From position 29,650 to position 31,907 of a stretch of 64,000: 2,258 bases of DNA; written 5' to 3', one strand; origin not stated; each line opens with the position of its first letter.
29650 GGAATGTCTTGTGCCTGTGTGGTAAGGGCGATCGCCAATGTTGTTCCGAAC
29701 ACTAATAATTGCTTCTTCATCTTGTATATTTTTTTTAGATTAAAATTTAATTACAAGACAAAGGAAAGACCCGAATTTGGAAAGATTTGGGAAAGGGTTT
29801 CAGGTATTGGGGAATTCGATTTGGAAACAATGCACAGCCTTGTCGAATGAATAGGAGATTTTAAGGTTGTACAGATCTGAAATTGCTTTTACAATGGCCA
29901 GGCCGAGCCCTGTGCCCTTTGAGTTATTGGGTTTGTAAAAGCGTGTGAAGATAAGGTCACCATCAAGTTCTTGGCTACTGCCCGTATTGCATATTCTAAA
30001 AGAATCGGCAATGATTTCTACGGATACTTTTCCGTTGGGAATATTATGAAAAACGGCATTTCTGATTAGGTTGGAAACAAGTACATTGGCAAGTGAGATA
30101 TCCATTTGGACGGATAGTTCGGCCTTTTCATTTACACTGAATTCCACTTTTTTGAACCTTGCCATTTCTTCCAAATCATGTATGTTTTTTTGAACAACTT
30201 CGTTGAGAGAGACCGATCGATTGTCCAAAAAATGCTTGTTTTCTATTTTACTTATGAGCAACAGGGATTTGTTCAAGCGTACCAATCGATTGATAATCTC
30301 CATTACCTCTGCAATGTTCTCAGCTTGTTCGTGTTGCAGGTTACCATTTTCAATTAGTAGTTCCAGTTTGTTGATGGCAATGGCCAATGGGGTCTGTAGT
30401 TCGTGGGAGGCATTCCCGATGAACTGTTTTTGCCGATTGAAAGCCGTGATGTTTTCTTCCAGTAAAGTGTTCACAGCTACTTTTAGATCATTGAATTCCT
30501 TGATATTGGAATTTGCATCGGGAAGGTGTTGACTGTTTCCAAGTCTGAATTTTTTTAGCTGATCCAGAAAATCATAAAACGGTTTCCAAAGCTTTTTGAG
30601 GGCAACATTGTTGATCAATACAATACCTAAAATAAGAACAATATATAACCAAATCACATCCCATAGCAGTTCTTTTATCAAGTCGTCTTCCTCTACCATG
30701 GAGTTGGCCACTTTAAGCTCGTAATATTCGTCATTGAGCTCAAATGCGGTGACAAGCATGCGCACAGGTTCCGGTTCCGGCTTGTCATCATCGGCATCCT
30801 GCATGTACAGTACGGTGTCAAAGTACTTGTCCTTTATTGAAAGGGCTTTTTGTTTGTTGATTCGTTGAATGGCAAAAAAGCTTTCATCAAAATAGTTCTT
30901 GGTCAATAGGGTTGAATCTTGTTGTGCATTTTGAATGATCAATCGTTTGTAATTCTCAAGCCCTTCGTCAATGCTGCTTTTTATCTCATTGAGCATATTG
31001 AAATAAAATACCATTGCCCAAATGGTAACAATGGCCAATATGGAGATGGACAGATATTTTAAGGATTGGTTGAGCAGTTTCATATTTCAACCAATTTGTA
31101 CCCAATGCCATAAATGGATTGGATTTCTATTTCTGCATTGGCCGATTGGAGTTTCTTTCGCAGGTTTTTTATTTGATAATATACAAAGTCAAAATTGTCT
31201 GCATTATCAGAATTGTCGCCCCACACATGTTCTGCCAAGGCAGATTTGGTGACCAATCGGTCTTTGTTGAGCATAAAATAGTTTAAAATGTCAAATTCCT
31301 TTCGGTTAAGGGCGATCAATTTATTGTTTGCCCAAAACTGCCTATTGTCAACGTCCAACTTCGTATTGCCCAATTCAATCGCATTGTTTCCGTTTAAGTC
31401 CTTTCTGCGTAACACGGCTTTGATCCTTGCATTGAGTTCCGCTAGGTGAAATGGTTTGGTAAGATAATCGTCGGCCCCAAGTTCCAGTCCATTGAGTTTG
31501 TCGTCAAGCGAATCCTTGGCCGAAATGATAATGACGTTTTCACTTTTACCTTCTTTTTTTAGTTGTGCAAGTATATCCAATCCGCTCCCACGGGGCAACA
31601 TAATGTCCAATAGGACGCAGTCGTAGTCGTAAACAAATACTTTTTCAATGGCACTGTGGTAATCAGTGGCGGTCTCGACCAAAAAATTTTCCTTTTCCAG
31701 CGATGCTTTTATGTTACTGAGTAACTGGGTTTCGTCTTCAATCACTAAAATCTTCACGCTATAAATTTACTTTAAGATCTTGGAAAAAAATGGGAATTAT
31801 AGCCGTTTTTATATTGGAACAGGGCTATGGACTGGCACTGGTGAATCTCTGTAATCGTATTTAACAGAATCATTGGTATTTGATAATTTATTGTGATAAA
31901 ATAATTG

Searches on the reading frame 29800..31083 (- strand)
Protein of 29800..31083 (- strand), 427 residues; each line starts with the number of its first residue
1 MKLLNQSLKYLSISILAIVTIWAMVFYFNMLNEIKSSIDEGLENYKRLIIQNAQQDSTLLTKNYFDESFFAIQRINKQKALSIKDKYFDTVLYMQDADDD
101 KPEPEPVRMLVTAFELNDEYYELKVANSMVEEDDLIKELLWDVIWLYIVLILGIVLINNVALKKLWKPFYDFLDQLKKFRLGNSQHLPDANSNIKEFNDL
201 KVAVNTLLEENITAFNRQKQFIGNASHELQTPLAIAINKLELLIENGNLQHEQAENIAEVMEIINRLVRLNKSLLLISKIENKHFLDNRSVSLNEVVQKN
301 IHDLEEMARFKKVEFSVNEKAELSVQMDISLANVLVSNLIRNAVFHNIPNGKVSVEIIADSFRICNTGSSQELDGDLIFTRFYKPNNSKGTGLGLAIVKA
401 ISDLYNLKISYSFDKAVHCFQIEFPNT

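Call 11: search_protein_families(library=pfam, proteins=[window:29800-31083:-], max_evalue=0.001)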
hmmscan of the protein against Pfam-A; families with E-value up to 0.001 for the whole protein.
window:29800-31083:- (427 aa): 2 families
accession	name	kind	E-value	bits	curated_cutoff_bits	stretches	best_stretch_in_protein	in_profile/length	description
PF00512.31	HisKA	-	1.6e-10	41.3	26.9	1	218-282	2-65/66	His Kinase A (phospho-acceptor) domain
PF02518.31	HATPase_c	-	1.3e-09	38.9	26.4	1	334-425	8-108/111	Histidine kinase-, DNA gyrase B-, and HSP90-like ATPase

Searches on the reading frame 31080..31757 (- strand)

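Call 11: search_protein_families(library=pfam, proteins=[window:31080-31757:-], max_evalue=0.001)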
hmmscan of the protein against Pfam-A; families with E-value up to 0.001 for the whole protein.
window:31080-31757:- (225 aa): 2 families
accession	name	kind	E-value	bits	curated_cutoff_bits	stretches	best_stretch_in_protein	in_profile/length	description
PF00072.30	Response_reg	-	7.1e-28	97.4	30.2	1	3-113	1-111/111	Response regulator receiver domain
PF00486.34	Trans_reg_C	-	1.1e-17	64.3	26.2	1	147-222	3-77/77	Transcriptional regulatory protein, C terminal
